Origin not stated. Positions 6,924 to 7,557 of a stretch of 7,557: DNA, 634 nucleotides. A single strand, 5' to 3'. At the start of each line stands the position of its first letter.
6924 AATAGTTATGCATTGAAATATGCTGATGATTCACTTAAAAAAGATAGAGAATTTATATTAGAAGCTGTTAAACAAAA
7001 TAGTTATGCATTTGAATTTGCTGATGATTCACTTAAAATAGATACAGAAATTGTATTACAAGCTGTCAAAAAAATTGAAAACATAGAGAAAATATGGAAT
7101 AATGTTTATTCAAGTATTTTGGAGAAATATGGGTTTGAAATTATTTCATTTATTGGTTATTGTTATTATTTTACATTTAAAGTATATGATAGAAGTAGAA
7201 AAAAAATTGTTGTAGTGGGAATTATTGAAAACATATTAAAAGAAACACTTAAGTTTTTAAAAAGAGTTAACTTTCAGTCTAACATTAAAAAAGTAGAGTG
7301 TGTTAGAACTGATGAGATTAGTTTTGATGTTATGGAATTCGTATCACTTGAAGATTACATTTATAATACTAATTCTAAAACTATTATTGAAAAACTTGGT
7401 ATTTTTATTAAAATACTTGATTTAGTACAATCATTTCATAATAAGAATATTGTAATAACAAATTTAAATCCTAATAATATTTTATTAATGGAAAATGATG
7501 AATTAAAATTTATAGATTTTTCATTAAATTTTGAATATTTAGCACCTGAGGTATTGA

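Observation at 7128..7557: Kinase fold with all catalytic residues substituted and an almost deleted activation segment, fused to DUF4116-like repeats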

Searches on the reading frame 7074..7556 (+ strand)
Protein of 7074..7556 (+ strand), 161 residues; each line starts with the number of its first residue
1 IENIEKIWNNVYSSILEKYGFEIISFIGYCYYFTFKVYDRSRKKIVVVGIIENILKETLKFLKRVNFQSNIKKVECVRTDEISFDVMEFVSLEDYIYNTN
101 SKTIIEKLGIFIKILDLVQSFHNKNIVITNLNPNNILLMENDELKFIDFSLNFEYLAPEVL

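Call 11: search_protein_families(library=pfam, proteins=[window:7128-7556:+], max_evalue=10)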
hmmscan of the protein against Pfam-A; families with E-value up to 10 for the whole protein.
window:7128-7556:+ (143 aa): 6 families
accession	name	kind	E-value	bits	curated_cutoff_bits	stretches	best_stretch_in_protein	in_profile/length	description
PF00069.31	Pkinase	-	8.8e-06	25.7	31.7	1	30-133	42-144/263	Protein kinase domain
PF07714.23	PK_Tyr_Ser-Thr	-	0.0024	17.6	23.1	1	40-134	51-149/258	Protein tyrosine and serine/threonine kinase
PF06293.20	Kdo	-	0.0036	17.2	21.3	1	33-131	65-166/207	Lipopolysaccharide kinase (Kdo/WaaP) family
PF14531.12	Kinase-like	-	0.011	15.4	25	1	80-132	138-190/289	Kinase-like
PF12260.14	PIP49_C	-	0.047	13.7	25.2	1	74-132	47-108/189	Protein-kinase domain of FAM69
PF15022.11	DUF4522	-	0.1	13.1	27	1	33-76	36-79/117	Protein of unknown function (DUF4522)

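Call 12: find_homologous_proteins(query=window:7074-7556:+, max_evalue=0.001)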
Query window:7074-7556:+: 89 candidates shared short words with the query, none scored E <= 0.001.

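Call 14: search_solved_structures(query=window:7074-7556:+, max_evalue=10, show_alignments=3)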
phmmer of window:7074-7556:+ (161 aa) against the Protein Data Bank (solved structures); distinct sequences matched with E-value up to 10: 624 (the best 60 are shown).
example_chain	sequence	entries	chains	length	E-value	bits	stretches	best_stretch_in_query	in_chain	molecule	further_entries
8xfl_A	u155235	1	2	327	2.4e-05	27.7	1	53-155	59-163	MAP/microtubule affinity-regulating kinase 4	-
5es1_A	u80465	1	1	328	2.4e-05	27.7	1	53-155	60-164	MAP/microtubule affinity-regulating kinase 4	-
9vfo_A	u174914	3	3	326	4.9e-05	26.7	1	54-155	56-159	MAP/microtubule affinity-regulating kinase 3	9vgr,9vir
8uoh_A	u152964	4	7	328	5e-05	26.6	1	54-155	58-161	MAP/microtubule affinity-regulating kinase 3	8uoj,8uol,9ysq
8uoi_A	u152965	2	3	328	5.4e-05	26.5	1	54-155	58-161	MAP/microtubule affinity-regulating kinase 3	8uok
8jfk_C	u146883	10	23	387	6.5e-05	26.3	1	55-153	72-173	Phosphorylase b kinase gamma catalytic chain, skeletal muscle/heart isoform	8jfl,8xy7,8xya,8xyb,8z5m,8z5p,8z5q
2yza_A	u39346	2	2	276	7.1e-05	26.1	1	41-152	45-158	5'-AMP-activated protein kinase catalytic subunit alpha-2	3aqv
6bx6_A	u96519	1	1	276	7.1e-05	26.1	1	41-152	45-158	5'-AMP-activated protein kinase catalytic subunit alpha-2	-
9ic2_A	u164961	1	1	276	7.1e-05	26.1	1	41-152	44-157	5'-AMP-activated protein kinase catalytic subunit alpha-2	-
2h6d_A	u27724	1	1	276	7.1e-05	26.1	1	41-152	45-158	5'-AMP-activated protein kinase catalytic subunit alpha-2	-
3mn3_A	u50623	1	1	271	7.8e-05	26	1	42-152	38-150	Carbon catabolite-derepressing protein kinase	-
2fh9_A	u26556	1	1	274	8e-05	26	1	42-152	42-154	Snf1 kinase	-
3hyh_A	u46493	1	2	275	8.3e-05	25.9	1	42-152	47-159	Carbon catabolite-derepressing protein kinase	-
3dae_A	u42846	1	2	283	8.6e-05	25.9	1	42-152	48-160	Carbon catabolite-derepressing protein kinase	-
2phk_A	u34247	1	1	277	0.00012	25.4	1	53-153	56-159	PHOSPHORYLASE KINASE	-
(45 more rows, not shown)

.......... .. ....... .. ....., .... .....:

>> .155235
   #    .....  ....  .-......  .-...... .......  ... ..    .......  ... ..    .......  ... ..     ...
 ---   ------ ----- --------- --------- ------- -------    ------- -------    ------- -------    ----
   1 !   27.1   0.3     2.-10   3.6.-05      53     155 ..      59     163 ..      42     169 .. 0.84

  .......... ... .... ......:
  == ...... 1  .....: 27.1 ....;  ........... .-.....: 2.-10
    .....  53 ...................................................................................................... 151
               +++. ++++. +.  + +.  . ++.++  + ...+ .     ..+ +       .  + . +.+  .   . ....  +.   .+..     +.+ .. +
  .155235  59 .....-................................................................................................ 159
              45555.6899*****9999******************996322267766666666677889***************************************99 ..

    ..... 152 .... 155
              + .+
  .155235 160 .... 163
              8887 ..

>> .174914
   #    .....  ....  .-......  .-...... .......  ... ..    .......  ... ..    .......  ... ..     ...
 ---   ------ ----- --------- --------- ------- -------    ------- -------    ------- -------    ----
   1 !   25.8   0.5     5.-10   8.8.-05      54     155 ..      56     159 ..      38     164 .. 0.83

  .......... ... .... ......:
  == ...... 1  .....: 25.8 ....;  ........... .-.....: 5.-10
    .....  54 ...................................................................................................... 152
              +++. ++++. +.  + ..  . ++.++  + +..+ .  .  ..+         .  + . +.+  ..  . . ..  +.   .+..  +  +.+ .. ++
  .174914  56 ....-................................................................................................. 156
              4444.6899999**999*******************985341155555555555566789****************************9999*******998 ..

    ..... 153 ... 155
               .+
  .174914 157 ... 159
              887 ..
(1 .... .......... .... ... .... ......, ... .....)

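Call 21: find_related_loci(query=window:7074-7556:+, collection=viral_contigs, flank=5000)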
Query window:7074-7556:+ (161 aa) in viral_contigs; peptide patterns used: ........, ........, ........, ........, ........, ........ (x = any residue, [..] = any of these).
13 stretches matched a pattern, but none encodes a relative of the query by tblastn (E <= 1e-3).

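Call 22: search_protein_representatives(protein=window:7074-7556:+)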
Query: 161 residues. Proteins with E-value up to 0.001 (for the whole library): 142; up to 1e-10: 1; up to 1e-30: 0. The best 142 are listed.
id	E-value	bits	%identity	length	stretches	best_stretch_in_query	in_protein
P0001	1.7e-20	89.9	38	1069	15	125-157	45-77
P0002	5.6e-10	55.7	21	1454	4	95-151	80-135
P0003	4.4e-09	52.8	28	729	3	110-151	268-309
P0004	7.0e-09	52.2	32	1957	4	27-140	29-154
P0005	1.8e-08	50.8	32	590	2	68-154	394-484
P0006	3.2e-08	50.0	23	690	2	49-150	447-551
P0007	8.2e-08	48.7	31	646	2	91-152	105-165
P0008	1.5e-07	47.8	28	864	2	21-149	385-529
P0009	1.8e-07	47.6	30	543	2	54-153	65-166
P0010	3.9e-07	46.5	32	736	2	50-152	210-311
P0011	4.6e-07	46.3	30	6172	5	86-152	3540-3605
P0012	4.6e-07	46.3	30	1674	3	78-151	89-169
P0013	1.0e-06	45.1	32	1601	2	62-151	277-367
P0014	3.7e-06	43.3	33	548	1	56-151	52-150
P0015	4.5e-06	43.0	35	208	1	18-155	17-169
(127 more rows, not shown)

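Call 49: predict_structure(alignment_id=A1)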
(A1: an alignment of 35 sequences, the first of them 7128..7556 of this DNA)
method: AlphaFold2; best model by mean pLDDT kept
length: 143 residues; sequences in the alignment: 35
mean_pLDDT: 75.8   pTM: 0.62
mean pLDDT of the five models: 75.8, 74.8, 74.4, 73.9, 72.1
residues with pLDDT >= 90: 22; 70-90: 75; 50-70: 33; < 50: 13
segments of 3 or more residues with pLDDT < 50: 46-55
pLDDT, mean of each block of 10 residues (from residue 1): 82 76 87 66 47 46 68 82 86 94 88 88 86 70 65
secondary structure, 60 per line:
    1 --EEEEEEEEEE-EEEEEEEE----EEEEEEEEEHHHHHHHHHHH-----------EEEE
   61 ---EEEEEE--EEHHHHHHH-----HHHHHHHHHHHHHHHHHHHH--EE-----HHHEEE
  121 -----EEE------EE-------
elements in order: E3-12 E14-21 E26-34 H35-45 E57-60 E64-69 H74-80 H86-105 E118-120 E126-128

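Call 51: fold_search(model_id=the predicted structure, library=pdb)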
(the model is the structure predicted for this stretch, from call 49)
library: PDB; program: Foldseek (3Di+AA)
matches with E <= 10: 1995; with E <= 0.001: 1786
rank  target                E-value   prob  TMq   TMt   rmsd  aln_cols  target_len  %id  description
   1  1unh_A                3.6e-07  1.00  0.54  0.32   6.1       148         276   22  Structural mechanism for the inhibition of CDK5-p25 by roscovitine, aloisine and indirubin. (released 2004-11-10)
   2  2phk_A                5.4e-07  1.00  0.52  0.31   6.8       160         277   21  THE CRYSTAL STRUCTURE OF A PHOSPHORYLASE KINASE PEPTIDE SUBSTRATE COMPLEX: KINASE SUBSTRATE RECOGNITION (released 1999-01-13)
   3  3ha6_A                6.4e-07  1.00  0.49  0.30   7.4       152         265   18  Crystal structure of aurora A in complex with TPX2 and compound 10 (released 2009-08-04)
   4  7xzr_B                6.4e-07  1.00  0.50  0.28   7.0       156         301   20  Crystal structure of TNIK-AMPPNP-thiopeptide TP15 complex (released 2022-10-26)
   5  1ql6                  6.8e-07  1.00  0.53  0.31   6.7       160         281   22  THE CATALYTIC MECHANISM OF PHOSPHORYLASE KINASE PROBED BY MUTATIONAL STUDIES (released 1999-12-14)
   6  5eyk_B                6.8e-07  1.00  0.49  0.29   7.5       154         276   16  CRYSTAL STRUCTURE OF AURORA B IN COMPLEX WITH BI 847325 (released 2016-08-17)
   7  7vdq_A                7.2e-07  1.00  0.54  0.31   6.4       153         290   23  The structure of cyclin-dependent kinase 5 (CDK5) in complex with p25 and Compound 7 (released 2022-03-09)
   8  4zhx_C                7.6e-07  1.00  0.54  0.22   6.2       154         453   22  Novel binding site for allosteric activation of AMPK (released 2016-03-09)
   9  5eyk_A                7.6e-07  1.00  0.51  0.31   6.7       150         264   15  CRYSTAL STRUCTURE OF AURORA B IN COMPLEX WITH BI 847325 (released 2016-08-17)
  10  4eqm_A                8.1e-07  1.00  0.45  0.28   6.9       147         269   24  Structural analysis of Staphylococcus aureus serine/threonine kinase PknB (released 2012-06-27)
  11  4bgq                  8.6e-07  1.00  0.54  0.32   5.9       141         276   22  Crystal structure of the human CDKL5 kinase domain (released 2013-05-08)
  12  4d2w_D                9.1e-07  1.00  0.52  0.26   6.9       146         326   23  Structure of MELK in complex with inhibitors (released 2014-10-08)
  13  7vdp_B                9.1e-07  1.00  0.54  0.32   6.2       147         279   23  The structure of cyclin-dependent kinase 5 (CDK5) in complex with p25 and Compound 1 (released 2022-03-09)
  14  4byi                  9.1e-07  1.00  0.48  0.31   7.0       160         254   20  Aurora A kinase bound to a highly selective imidazopyridine inhibitor (released 2013-11-20)
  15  3o0g_A                9.7e-07  1.00  0.54  0.31   6.3       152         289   22  Crystal Structure of Cdk5:p25 in complex with an ATP analogue (released 2011-01-26)
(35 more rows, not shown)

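Call 52: find_related_loci(query=window:7074-7556:+, collection=metagenome_contigs, flank=5000)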
Query window:7074-7556:+ (161 aa) in metagenome_contigs; peptide patterns used: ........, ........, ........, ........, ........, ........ (x = any residue, [..] = any of these).
233 stretches matched a pattern, but none encodes a relative of the query by tblastn (E <= 1e-3).
